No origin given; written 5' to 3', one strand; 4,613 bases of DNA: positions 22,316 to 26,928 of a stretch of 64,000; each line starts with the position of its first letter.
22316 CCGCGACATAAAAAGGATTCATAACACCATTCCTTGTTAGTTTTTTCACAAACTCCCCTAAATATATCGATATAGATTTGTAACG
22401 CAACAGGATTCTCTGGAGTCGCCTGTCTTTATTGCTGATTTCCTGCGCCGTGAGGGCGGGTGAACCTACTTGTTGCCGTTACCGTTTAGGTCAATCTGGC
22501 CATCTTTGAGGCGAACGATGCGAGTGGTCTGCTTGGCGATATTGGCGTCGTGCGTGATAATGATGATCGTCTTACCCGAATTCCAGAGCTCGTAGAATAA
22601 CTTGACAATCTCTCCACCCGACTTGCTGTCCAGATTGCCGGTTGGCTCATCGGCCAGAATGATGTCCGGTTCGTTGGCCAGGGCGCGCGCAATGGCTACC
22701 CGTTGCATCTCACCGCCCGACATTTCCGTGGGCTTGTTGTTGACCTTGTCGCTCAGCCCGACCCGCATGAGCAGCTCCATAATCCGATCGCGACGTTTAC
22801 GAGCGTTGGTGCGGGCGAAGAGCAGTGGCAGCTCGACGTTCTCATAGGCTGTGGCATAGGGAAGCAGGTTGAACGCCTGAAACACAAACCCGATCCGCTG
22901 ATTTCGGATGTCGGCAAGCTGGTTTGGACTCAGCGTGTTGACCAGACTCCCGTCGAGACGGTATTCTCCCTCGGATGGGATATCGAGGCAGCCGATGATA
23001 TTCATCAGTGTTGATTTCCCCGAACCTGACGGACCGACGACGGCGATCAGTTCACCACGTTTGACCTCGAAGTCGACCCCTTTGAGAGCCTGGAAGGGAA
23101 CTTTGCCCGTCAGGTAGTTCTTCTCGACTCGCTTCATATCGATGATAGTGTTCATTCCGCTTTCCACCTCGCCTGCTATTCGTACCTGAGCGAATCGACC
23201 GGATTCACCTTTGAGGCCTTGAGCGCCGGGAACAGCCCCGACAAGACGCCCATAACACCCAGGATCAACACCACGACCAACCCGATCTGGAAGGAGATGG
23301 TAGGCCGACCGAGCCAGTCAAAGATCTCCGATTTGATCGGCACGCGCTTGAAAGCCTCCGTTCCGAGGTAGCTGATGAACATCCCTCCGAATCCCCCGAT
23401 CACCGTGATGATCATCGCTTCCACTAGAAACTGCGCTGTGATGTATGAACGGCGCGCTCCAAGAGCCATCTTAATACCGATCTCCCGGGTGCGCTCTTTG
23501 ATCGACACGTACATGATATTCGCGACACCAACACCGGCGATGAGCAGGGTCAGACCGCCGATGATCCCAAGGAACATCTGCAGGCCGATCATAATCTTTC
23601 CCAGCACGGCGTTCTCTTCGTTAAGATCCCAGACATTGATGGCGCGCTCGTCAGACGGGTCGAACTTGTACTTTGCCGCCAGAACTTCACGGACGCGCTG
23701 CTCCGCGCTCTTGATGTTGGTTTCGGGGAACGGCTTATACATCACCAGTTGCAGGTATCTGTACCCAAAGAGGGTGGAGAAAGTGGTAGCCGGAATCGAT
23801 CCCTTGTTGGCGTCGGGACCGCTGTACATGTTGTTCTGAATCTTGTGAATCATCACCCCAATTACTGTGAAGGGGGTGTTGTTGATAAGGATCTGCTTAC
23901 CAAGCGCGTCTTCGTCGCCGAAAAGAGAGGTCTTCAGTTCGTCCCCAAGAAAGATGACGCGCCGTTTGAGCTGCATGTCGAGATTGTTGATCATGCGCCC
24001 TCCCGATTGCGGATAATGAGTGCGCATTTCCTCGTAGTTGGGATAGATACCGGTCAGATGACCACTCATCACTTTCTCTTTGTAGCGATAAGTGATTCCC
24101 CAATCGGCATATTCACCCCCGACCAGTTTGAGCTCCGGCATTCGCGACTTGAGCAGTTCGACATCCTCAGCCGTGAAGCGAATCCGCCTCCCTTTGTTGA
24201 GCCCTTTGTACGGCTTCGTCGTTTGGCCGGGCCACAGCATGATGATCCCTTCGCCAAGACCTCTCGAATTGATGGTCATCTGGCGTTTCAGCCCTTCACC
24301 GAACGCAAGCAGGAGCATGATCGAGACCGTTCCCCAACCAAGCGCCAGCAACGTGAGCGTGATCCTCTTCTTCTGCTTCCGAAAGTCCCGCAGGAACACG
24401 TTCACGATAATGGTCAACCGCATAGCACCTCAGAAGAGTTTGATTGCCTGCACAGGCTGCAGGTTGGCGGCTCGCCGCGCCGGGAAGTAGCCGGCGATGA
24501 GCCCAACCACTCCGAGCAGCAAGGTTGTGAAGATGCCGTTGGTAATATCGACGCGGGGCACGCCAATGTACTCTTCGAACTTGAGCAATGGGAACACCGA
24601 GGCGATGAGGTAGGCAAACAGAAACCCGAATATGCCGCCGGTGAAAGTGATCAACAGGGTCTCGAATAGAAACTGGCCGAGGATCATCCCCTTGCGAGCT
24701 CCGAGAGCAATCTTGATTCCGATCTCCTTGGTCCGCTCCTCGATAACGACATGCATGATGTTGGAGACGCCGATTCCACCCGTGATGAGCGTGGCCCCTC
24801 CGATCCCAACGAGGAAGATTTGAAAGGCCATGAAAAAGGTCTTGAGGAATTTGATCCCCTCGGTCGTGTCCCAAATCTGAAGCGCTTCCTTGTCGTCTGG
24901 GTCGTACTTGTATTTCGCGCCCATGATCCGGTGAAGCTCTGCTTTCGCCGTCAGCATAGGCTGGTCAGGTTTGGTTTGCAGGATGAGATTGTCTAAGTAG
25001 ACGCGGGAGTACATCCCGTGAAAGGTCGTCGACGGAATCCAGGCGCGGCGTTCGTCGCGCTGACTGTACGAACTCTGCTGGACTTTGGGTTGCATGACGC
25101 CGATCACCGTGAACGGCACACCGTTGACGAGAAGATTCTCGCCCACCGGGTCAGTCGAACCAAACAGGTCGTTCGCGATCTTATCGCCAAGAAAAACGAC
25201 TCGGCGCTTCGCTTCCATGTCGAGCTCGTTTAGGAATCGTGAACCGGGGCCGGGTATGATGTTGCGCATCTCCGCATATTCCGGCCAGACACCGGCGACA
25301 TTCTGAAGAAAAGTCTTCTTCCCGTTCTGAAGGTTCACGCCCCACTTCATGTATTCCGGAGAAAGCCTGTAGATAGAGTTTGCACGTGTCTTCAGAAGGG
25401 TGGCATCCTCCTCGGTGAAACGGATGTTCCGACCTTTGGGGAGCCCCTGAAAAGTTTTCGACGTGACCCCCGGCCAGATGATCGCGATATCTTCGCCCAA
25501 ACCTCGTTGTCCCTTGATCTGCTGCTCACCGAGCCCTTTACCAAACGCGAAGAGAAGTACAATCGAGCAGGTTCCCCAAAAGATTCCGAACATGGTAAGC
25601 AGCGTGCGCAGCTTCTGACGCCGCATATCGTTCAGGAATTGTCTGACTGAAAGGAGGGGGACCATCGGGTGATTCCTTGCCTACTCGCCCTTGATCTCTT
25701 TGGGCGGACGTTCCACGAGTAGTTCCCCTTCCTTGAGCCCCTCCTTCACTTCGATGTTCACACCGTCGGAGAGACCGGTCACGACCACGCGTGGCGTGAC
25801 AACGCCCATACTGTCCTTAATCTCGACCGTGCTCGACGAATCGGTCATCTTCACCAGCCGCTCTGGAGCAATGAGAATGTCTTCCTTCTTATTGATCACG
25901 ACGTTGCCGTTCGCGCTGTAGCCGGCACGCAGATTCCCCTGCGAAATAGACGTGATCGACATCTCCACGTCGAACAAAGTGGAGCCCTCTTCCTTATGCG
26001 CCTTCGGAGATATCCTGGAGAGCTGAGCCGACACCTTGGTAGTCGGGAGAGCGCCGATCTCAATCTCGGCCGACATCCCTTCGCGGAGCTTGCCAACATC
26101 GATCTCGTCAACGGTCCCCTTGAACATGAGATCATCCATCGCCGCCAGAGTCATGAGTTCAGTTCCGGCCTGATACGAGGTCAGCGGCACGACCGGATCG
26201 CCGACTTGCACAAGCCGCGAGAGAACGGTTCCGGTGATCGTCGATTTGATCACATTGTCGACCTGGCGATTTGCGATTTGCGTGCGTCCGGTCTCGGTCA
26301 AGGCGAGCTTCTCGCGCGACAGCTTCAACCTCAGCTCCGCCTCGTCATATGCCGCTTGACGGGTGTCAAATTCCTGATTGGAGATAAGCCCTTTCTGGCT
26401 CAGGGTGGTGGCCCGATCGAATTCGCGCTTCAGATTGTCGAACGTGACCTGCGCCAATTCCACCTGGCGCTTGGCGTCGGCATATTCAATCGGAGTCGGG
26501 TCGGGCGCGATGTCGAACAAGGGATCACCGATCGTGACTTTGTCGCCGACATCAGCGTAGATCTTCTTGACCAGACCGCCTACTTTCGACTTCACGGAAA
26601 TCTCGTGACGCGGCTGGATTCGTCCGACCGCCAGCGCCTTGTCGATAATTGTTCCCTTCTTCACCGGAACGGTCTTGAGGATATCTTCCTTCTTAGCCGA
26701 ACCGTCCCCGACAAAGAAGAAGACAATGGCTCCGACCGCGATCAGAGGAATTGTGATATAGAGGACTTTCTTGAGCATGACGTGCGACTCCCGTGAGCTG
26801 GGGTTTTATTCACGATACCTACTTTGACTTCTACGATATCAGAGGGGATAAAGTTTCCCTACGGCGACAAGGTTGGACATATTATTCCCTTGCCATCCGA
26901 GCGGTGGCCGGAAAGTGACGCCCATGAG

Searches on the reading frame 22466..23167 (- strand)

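Call 12: search_protein_families(library=pfam, proteins=[window:22466-23167:-], max_evalue=0.001)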
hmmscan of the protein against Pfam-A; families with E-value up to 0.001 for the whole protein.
window:22466-23167:- (233 aa): 5 families
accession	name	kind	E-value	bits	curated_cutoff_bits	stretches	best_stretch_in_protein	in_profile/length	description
PF00005.33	ABC_tran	-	4.1e-34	118.6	25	1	28-176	1-136/137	ABC transporter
PF02463.25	SMC_N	-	8e-07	29.1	40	0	125-221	119-212/220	RecF/RecN/SMC N terminal domain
PF13304.12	AAA_21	-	3e-05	24.7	27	0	41-67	2-41/304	AAA domain, putative AbiEii toxin, Type IV TA system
PF13555.12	AAA_29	-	0.00011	22.3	27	1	29-55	13-39/61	P-loop containing region of AAA domain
PF03266.21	NTPase_1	-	0.00062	20.1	23.9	0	133-224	60-151/168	NTPase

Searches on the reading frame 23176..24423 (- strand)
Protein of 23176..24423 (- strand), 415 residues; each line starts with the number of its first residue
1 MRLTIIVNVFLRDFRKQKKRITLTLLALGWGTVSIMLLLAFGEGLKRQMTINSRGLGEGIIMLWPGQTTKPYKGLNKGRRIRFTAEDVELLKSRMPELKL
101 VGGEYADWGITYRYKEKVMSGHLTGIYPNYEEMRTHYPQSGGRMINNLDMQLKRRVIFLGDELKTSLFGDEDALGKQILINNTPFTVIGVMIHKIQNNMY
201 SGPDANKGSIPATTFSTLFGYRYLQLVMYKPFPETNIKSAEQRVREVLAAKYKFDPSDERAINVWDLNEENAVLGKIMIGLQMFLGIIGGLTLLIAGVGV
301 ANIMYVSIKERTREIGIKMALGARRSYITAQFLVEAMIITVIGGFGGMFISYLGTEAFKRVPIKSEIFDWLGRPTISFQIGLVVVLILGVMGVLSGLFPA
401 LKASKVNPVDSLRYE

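Call 12: search_protein_families(library=pfam, proteins=[window:23176-24423:-], max_evalue=0.001)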
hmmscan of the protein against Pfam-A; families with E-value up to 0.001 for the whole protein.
window:23176-24423:- (415 aa): 2 families
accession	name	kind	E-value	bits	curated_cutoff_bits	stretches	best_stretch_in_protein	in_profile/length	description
PF12704.14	MacB_PCD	-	7.9e-28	98.6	27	1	23-246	3-206/207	MacB-like periplasmic core domain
PF02687.27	FtsX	-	1.2e-18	67.8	25.5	1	287-408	2-120/120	FtsX-like permease C-terminal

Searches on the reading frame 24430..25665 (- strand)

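Call 12: search_protein_families(library=pfam, proteins=[window:24430-25665:-], max_evalue=0.001)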
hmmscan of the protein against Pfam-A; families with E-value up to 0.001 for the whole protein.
window:24430-25665:- (411 aa): 2 families
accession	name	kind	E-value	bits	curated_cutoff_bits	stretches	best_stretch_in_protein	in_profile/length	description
PF12704.14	MacB_PCD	-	7.8e-33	114.9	27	1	21-246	1-206/207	MacB-like periplasmic core domain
PF02687.27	FtsX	-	8.9e-17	61.7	25.5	1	288-404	3-120/120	FtsX-like permease C-terminal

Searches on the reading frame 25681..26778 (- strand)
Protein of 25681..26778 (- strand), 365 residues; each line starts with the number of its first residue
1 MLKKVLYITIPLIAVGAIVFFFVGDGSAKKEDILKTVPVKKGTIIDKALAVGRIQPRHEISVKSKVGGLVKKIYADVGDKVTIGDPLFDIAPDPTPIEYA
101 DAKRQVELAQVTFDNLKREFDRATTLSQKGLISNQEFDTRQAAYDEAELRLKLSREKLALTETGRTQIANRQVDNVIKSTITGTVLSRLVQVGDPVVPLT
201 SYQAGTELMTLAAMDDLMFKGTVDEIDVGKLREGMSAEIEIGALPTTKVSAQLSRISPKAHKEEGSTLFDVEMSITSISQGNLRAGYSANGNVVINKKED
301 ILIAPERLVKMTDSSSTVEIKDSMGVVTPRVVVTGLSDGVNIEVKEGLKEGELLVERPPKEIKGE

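Call 12: search_protein_families(library=pfam, proteins=[window:25681-26778:-], max_evalue=0.001)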
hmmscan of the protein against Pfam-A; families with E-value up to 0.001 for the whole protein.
window:25681-26778:- (365 aa): 3 families
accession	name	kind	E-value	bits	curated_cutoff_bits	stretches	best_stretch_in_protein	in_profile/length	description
PF16576.10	HlyD_D23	-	1e-14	54.8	30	1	53-262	11-190/214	Barrel-sandwich domain of CusB or HlyD membrane-fusion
PF13437.12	HlyD_3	-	1.5e-13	51.8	22.2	1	176-282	1-102/106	HlyD family secretion protein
PF00364.28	Biotin_lipoyl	-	1.5e-05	25.2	22.1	1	59-90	42-73/73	Biotin-requiring enzyme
